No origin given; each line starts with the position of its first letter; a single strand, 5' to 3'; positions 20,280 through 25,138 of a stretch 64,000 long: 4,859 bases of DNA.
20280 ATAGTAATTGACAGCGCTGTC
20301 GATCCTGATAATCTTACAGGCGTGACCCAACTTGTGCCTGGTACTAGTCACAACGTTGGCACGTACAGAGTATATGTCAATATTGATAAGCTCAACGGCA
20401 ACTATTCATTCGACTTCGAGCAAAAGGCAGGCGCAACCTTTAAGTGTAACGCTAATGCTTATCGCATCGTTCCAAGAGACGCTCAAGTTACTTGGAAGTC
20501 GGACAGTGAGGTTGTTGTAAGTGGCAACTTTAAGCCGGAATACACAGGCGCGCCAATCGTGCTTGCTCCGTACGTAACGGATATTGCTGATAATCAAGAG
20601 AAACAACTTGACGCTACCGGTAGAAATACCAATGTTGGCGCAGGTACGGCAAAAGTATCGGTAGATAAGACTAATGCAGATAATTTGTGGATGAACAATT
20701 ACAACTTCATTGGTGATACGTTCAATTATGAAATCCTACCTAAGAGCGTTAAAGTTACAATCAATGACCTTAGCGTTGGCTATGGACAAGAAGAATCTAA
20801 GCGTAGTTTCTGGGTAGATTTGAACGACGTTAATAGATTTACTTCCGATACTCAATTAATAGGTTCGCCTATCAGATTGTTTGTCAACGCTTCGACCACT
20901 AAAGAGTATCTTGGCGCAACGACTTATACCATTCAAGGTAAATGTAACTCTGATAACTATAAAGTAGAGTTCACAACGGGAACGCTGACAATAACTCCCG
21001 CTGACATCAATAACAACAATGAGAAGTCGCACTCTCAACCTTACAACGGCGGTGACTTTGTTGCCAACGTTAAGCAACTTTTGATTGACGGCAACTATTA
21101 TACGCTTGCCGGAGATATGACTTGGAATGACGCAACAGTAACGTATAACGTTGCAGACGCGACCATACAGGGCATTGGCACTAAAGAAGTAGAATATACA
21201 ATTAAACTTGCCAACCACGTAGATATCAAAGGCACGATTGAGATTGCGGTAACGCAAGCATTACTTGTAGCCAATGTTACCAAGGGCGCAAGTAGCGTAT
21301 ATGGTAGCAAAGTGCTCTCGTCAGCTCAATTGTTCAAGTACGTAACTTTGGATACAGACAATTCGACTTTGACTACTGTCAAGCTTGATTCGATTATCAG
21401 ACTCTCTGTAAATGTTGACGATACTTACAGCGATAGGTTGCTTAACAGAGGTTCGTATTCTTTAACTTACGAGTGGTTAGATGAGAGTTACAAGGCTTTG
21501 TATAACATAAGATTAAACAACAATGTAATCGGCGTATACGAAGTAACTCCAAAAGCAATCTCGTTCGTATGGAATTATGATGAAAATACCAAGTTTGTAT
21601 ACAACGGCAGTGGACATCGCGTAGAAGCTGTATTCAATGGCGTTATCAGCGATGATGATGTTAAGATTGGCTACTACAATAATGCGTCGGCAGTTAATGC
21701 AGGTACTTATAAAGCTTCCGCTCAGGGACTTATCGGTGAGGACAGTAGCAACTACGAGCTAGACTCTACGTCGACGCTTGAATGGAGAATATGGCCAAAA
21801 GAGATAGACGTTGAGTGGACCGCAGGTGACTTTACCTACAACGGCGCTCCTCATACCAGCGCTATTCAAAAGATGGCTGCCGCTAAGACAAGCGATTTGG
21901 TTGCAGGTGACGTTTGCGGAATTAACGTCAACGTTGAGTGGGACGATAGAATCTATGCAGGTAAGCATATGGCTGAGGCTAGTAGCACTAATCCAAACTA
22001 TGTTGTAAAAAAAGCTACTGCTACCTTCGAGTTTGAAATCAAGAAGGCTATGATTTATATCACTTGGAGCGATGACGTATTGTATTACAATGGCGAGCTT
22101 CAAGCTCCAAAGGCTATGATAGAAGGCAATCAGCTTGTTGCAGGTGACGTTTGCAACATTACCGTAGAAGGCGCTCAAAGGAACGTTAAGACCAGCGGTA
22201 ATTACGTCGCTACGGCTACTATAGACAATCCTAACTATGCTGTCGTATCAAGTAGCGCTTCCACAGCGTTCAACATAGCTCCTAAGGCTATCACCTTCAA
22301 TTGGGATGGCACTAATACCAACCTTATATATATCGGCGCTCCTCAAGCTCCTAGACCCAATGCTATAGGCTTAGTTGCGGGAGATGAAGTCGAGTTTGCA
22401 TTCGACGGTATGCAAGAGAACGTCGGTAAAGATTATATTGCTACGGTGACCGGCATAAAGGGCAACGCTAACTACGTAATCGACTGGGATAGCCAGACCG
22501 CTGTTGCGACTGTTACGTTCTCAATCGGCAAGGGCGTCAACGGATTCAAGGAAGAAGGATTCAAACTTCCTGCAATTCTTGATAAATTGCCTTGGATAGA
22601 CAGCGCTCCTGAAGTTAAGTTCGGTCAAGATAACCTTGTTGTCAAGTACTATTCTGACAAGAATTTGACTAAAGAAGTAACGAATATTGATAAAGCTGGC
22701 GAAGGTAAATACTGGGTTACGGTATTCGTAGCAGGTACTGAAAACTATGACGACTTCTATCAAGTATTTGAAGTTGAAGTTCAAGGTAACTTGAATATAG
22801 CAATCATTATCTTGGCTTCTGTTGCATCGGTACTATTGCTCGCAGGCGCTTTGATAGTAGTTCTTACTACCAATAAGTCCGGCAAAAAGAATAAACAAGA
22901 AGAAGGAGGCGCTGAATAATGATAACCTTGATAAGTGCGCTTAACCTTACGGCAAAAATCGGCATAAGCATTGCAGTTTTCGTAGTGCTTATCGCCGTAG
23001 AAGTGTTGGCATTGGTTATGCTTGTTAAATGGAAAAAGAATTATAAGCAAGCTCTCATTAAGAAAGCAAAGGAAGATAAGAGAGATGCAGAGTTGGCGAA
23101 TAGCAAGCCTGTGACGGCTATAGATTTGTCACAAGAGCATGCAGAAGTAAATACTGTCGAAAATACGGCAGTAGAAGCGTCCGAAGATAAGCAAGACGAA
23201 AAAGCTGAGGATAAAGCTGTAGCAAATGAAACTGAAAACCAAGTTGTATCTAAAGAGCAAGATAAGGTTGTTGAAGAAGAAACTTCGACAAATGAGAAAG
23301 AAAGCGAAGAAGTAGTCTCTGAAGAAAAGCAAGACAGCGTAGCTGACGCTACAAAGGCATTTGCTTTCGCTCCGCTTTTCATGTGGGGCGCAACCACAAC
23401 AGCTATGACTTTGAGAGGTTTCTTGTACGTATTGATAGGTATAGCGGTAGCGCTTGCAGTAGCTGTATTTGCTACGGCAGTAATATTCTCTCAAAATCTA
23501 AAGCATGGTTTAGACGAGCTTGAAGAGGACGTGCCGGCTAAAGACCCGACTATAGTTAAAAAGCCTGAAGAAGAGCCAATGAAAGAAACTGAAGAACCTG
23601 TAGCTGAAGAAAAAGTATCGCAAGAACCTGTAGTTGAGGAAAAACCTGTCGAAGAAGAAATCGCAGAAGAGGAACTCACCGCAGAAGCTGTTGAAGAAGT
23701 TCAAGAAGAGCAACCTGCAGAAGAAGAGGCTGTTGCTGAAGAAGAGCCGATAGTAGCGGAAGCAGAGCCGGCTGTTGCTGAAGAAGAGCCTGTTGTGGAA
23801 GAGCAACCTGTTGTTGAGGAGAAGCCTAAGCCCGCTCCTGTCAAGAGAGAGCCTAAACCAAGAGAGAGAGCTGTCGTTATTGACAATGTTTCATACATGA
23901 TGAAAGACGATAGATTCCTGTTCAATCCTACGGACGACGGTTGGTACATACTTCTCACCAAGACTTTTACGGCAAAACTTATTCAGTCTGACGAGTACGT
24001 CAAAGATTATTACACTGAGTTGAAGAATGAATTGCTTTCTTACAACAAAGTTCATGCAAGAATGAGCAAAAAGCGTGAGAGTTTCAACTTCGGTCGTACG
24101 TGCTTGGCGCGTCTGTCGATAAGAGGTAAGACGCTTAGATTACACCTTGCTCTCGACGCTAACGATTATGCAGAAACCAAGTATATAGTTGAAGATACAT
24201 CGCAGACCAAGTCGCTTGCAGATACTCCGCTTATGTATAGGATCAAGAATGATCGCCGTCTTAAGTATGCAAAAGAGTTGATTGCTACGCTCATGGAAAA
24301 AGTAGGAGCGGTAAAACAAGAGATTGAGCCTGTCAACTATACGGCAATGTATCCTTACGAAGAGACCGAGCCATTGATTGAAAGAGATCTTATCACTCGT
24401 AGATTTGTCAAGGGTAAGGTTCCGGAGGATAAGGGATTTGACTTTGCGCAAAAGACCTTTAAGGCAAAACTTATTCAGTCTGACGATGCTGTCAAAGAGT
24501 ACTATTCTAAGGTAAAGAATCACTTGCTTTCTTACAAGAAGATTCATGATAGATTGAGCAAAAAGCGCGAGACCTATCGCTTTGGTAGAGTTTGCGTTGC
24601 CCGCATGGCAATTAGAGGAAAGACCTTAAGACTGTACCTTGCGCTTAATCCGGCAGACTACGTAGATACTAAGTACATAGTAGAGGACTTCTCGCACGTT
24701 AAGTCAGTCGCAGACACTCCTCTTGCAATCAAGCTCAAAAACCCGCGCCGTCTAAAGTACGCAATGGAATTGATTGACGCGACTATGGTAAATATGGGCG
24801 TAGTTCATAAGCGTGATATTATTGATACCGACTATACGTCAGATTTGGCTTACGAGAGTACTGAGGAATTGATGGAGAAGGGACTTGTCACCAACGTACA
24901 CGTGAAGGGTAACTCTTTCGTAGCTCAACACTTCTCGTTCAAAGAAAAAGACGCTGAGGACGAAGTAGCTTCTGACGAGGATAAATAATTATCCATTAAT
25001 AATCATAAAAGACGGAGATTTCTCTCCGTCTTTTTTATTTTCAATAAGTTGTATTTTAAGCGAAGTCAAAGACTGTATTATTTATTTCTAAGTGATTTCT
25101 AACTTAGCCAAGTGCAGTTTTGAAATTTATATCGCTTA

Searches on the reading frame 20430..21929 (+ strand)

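Call 21: search_protein_families(library=pfam, proteins=[window:20430-21929:+], max_evalue=10)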
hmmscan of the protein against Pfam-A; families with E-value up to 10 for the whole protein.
window:20430-21929:+ (500 aa): 3 families
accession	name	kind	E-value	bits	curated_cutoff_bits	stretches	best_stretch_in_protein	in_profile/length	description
PF18657.6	YDG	-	0.00033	21.3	25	1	383-448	17-84/85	YDG domain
PF18676.6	MBG_2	-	0.083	13.9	25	1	108-187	2-72/72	MBG domain (YGX type)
PF23425.1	DUF7113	-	0.17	12.3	27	1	31-80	20-67/107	Family of unknown function (DUF7113)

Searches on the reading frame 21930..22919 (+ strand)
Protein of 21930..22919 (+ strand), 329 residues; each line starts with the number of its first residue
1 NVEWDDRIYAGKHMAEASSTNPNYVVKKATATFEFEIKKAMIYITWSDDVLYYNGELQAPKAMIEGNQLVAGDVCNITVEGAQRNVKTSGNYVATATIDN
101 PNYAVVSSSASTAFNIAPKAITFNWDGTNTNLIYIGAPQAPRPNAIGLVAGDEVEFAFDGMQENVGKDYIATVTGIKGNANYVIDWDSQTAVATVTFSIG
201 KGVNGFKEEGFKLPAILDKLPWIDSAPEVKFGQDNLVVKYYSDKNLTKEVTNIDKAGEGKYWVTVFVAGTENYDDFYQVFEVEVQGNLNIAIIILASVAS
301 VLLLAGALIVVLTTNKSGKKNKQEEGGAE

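Call 21: search_protein_families(library=pfam, proteins=[window:21930-22919:+], max_evalue=10)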
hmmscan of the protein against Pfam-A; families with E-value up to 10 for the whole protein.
window:21930-22919:+ (329 aa): 4 families
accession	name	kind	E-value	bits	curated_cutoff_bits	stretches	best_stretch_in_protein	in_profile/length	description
PF18887.5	MBG_3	-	0.0019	18.7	25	1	53-118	12-70/72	MBG domain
PF09244.16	Suc_Porlyase_C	-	0.068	14.1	23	1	183-228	17-56/67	Sucrose phosphorylase, C-terminal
PF01833.30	TIG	-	0.079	13.4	20.9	1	225-270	31-76/84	IPT/TIG domain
PF22819.2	TcaA_5th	-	0.39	11.5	23.6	1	241-292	54-111/115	TcaA protein NTF2-like domain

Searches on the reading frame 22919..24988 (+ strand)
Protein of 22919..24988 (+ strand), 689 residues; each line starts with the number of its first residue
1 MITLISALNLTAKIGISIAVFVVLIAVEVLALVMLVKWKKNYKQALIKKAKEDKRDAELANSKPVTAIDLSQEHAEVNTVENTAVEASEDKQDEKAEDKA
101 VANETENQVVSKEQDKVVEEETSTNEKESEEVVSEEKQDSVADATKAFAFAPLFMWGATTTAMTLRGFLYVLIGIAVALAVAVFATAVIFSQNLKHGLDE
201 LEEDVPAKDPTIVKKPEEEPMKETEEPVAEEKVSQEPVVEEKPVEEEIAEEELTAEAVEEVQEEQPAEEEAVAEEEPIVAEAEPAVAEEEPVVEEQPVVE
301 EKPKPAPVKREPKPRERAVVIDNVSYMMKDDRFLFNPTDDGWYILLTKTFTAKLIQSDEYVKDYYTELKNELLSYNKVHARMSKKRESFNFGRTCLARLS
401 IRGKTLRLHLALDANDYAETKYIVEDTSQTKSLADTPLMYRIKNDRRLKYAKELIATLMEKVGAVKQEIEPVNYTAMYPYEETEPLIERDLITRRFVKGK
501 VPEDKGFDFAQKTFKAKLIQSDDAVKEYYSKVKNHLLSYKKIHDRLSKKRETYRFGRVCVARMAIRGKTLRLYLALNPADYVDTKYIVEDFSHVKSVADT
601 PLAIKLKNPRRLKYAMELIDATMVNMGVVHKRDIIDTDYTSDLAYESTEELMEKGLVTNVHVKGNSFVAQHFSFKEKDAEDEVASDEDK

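Call 6: search_protein_families(library=pfam, proteins=[window:22919-24988:+], max_evalue=0.01)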
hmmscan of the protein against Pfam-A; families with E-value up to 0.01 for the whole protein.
window:22919-24988:+ (689 aa): 0 families

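Call 21: search_protein_families(library=pfam, proteins=[window:22919-24988:+], max_evalue=10)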
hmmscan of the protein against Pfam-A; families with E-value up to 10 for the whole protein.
window:22919-24988:+ (689 aa): 5 families
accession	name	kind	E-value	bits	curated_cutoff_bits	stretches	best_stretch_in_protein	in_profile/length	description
PF22251.1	PFF1_TM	-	0.14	12.1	32.3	1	15-137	99-223/300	Vacuolar membrane protease, transmembrane domain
PF06422.18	PDR_CDR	-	0.68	10.3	20.5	1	10-54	46-90/92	CDR ABC transporter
PF00420.29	Oxidored_q2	-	2.6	8.3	26.1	1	158-202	44-88/95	NADH-ubiquinone/plastoquinone oxidoreductase chain 4L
PF20990.2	DUF2207_C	-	3.6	7.7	33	1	71-196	64-195/247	Predicted membrane protein (DUF2207) C-terminal domain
PF13965.12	SID-1_RNA_chan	-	8.6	5.2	28.7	1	18-194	123-241/594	dsRNA-gated channel SID-1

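Call 22: search_protein_families(library=ncbifam, proteins=[window:22919-24988:+], max_evalue=1)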
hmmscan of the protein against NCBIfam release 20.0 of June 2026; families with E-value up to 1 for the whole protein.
window:22919-24988:+ (689 aa): 5 families
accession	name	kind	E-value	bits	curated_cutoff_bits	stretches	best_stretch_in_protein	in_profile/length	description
TIGR00860.1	LIC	subfamily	0.0025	16.6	280.2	1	20-154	314-451/462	cation transporter family protein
TIGR02223.1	ftsN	equivalog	0.011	15.2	107.65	2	177-307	29-155/299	cell division protein FtsN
NF005929.0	PRK07946.1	equivalog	0.016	14.9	157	1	171-289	76-189/204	Na(+)/H(+) antiporter subunit C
NF043060.1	MAP_0585_fam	equivalog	0.11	12.4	170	0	72-128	71-160/319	MAP_0585 family protein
NF047418.1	teichoic_AuxB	equivalog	0.82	8.6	300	1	16-140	133-250/345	lipoteichoic acid stability factor AuxB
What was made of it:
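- Closest known: Giant MBG-repeat cell-surface proteins of Firmicutes. Different: The whole-protein scan finds no family (calls 6, 22).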
